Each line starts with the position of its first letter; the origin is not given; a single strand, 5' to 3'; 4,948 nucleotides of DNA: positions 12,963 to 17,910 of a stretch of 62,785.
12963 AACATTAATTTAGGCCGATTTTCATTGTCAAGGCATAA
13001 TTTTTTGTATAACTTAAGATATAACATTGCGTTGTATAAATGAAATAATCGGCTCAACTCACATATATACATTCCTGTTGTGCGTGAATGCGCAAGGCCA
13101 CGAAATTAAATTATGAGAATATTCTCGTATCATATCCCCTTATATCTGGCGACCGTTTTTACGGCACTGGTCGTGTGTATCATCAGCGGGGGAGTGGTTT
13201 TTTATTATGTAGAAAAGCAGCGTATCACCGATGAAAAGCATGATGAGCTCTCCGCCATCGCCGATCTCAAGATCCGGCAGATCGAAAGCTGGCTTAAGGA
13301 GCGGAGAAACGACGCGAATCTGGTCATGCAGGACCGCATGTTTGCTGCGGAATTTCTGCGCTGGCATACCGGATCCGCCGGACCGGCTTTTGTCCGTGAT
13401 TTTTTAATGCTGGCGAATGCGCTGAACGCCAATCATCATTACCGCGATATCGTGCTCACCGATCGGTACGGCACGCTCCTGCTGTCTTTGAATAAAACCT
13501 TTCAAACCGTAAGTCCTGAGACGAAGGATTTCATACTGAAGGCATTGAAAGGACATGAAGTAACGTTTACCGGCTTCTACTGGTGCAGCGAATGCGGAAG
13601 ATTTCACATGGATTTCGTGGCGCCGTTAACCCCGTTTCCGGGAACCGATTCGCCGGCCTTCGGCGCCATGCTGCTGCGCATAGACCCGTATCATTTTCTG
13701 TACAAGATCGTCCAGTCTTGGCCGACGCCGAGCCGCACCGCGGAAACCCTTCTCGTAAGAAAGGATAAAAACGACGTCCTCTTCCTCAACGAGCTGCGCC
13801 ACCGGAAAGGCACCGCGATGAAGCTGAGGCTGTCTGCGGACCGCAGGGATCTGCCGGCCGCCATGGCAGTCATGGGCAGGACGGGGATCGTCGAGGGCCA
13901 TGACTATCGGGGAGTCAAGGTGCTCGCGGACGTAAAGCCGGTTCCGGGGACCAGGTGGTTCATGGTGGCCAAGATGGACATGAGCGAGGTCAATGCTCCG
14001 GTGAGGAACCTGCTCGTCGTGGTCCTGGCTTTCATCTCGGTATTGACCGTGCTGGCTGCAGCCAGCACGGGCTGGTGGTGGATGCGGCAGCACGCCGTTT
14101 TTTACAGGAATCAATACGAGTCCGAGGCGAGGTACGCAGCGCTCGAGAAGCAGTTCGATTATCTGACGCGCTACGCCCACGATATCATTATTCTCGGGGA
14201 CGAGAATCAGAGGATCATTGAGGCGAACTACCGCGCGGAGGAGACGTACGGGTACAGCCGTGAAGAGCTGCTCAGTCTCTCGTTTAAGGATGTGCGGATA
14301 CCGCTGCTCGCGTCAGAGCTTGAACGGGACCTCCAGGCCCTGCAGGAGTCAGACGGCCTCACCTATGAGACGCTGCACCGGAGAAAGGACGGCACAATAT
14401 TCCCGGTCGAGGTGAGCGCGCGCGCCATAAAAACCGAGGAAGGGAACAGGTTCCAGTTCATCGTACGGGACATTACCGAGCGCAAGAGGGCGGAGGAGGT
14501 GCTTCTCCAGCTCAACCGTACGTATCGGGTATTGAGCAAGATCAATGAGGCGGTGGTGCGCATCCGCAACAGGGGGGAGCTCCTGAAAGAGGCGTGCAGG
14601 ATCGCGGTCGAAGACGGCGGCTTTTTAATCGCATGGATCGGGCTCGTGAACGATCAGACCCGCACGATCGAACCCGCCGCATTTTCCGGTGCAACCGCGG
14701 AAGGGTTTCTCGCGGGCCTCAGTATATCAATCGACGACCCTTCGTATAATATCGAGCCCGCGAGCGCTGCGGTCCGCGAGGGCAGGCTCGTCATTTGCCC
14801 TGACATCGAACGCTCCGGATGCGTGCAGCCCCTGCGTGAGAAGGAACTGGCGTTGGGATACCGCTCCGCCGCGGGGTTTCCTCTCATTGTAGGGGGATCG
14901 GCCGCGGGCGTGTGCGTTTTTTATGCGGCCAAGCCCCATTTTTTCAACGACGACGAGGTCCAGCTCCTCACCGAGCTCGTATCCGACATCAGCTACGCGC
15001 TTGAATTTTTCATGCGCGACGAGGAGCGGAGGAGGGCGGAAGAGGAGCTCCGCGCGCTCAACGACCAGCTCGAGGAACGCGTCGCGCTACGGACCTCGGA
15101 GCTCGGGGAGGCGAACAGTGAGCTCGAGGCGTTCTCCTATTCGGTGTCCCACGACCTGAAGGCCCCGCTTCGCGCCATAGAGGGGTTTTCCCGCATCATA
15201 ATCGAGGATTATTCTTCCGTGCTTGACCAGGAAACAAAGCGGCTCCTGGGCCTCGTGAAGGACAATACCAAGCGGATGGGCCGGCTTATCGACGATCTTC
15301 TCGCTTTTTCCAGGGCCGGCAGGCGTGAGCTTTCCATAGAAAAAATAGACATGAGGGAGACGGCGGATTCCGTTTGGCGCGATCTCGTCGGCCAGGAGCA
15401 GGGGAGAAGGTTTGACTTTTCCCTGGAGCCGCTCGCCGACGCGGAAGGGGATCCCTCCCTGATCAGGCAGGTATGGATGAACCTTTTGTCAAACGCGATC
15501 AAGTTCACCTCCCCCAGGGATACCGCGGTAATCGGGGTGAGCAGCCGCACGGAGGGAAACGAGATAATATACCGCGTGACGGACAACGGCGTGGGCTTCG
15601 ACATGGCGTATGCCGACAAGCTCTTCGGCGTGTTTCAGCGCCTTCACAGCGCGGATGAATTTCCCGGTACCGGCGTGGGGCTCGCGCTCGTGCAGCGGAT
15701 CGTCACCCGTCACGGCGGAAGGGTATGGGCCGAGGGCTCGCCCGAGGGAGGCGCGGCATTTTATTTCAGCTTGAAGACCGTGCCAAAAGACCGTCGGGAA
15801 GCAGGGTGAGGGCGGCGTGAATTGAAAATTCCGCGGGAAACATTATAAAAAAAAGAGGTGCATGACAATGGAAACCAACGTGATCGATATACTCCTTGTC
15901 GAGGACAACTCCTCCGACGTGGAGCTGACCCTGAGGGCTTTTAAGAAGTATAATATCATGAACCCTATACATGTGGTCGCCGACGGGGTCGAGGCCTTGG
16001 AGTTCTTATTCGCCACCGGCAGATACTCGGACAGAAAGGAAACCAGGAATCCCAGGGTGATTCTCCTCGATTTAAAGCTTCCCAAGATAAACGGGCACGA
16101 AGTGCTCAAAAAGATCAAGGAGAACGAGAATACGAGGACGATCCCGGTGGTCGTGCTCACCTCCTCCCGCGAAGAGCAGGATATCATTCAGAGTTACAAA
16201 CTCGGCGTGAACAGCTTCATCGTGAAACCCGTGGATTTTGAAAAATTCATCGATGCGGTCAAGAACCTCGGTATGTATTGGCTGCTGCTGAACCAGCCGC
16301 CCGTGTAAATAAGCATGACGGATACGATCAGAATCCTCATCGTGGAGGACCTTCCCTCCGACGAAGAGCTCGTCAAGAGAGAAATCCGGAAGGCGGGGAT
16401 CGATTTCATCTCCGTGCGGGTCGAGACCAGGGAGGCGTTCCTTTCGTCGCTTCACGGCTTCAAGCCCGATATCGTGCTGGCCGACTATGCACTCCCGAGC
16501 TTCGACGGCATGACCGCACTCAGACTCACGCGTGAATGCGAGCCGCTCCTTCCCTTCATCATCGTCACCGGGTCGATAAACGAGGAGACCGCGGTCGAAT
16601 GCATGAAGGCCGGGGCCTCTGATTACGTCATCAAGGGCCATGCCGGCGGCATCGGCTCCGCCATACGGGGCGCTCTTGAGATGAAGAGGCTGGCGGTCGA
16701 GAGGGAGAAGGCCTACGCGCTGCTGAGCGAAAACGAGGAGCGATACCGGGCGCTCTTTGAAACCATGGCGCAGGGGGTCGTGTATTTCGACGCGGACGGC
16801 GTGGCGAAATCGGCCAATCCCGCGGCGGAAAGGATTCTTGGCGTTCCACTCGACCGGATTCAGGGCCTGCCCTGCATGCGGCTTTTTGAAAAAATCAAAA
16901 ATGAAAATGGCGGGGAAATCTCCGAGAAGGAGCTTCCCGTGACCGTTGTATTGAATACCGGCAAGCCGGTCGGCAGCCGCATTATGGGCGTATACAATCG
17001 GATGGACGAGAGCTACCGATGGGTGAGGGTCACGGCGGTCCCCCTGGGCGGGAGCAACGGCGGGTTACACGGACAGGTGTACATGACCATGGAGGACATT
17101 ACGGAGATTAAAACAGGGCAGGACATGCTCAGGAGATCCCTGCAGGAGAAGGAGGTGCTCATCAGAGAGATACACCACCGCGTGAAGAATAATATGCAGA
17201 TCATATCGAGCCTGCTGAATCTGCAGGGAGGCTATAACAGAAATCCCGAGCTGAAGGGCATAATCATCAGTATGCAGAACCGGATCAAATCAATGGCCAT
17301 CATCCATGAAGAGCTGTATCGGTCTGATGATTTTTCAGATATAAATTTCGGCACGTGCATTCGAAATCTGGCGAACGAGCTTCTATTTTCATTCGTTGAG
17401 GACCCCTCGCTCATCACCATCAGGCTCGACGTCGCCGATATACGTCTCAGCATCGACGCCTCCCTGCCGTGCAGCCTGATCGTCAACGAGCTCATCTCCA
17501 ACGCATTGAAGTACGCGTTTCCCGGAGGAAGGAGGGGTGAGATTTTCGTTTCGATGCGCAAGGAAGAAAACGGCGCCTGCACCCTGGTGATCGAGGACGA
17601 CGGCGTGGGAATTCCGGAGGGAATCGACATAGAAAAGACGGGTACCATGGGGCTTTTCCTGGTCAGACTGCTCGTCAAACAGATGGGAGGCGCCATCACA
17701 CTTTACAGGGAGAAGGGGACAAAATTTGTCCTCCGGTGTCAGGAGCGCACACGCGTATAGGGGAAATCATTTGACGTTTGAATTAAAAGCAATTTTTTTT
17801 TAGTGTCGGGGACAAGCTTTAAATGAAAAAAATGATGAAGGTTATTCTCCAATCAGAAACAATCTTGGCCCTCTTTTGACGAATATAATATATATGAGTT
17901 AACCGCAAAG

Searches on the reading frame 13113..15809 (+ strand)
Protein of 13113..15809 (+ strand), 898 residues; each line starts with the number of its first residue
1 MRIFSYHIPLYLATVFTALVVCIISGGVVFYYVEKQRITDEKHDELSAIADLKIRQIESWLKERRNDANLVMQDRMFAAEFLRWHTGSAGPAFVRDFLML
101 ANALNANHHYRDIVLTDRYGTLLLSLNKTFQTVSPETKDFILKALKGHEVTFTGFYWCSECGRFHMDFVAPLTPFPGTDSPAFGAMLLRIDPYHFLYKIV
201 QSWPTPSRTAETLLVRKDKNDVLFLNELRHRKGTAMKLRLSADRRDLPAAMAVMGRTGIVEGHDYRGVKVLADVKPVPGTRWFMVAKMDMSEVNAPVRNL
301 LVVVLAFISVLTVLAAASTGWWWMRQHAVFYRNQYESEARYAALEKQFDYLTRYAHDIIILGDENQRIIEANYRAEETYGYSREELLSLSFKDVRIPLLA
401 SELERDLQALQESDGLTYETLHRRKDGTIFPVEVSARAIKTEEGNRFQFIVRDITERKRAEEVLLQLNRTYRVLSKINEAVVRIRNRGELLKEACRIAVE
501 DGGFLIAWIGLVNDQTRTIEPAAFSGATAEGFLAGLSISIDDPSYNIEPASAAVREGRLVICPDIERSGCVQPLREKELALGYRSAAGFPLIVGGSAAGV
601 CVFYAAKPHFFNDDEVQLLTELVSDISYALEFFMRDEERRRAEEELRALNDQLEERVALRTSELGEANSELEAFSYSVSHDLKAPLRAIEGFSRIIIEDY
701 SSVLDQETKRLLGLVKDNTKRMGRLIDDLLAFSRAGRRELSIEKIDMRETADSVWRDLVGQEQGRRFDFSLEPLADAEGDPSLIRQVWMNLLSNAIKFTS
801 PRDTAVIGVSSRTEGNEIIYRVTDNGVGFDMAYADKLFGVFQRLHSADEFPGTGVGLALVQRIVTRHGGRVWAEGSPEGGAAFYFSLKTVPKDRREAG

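Call 28: search_protein_families(library=pfam, max_evalue=0.000001, proteins=[window:13113-15809:+])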
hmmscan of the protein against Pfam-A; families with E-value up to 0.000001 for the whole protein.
window:13113-15809:+ (898 aa): 9 families
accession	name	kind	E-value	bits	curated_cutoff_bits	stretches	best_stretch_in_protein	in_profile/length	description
PF02518.31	HATPase_c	-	8.4e-24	84.6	26.4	1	779-888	1-108/111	Histidine kinase-, DNA gyrase B-, and HSP90-like ATPase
PF13185.12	GAF_2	-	1.6e-18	67.6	28.6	1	488-631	5-136/136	GAF domain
PF13426.13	PAS_9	-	1e-16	61.5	27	1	357-456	2-103/103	PAS domain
PF00512.31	HisKA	-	4.7e-12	46.2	26.9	1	672-736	3-64/66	His Kinase A (phospho-acceptor) domain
PF00989.32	PAS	-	8.6e-11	42.3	22.6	1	355-454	10-113/113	PAS fold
PF08448.16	PAS_4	-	6.3e-09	36.5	23.1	1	358-459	7-110/110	PAS fold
PF01590.32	GAF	-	3.2e-08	34.6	22.4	1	535-630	38-133/133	GAF domain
PF08447.18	PAS_3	-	7.4e-08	33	25.6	1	369-450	2-86/89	PAS fold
PF02743.24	dCache_1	-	1.7e-07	31.4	45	0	37-152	2-112/240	Cache domain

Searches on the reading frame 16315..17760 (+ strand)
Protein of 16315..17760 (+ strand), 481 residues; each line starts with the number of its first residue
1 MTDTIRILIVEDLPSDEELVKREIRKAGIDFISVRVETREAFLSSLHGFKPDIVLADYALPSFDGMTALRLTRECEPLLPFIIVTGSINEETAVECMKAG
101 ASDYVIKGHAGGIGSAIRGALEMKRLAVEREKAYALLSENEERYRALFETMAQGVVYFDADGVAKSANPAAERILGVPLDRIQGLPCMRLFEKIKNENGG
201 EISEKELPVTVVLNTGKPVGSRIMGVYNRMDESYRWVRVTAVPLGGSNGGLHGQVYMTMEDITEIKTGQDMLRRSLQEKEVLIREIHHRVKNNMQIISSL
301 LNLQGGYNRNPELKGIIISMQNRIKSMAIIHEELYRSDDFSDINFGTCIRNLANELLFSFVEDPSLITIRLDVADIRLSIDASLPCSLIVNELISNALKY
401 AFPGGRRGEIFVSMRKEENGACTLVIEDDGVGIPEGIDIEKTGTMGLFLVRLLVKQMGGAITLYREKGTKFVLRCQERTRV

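Call 28: search_protein_families(library=pfam, max_evalue=0.000001, proteins=[window:16315-17760:+])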
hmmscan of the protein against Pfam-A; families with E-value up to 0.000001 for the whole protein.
window:16315-17760:+ (481 aa): 8 families
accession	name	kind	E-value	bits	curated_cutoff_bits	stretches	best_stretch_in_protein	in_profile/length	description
PF07568.18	HisKA_2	-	3.7e-27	94.7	22.3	1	285-357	1-73/76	Histidine kinase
PF00072.30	Response_reg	-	4.4e-16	59.5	30.2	1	7-107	1-99/111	Response regulator receiver domain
PF02518.31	HATPase_c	-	1.3e-13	51.8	26.4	1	388-476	8-108/111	Histidine kinase-, DNA gyrase B-, and HSP90-like ATPase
PF08448.16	PAS_4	-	6.8e-09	36.4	23.1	1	148-264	1-107/110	PAS fold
PF13188.13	PAS_8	-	2.1e-08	34.2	21.8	1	142-197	1-53/65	PAS domain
PF00989.32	PAS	-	2.6e-08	34.3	22.6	1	142-262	1-113/113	PAS fold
PF13426.13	PAS_9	-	8.5e-08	32.8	27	1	159-264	8-103/103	PAS domain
PF13581.12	HATPase_c_2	-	6.6e-07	29.8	27.4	0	386-472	32-124/127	Histidine kinase-like ATPase domain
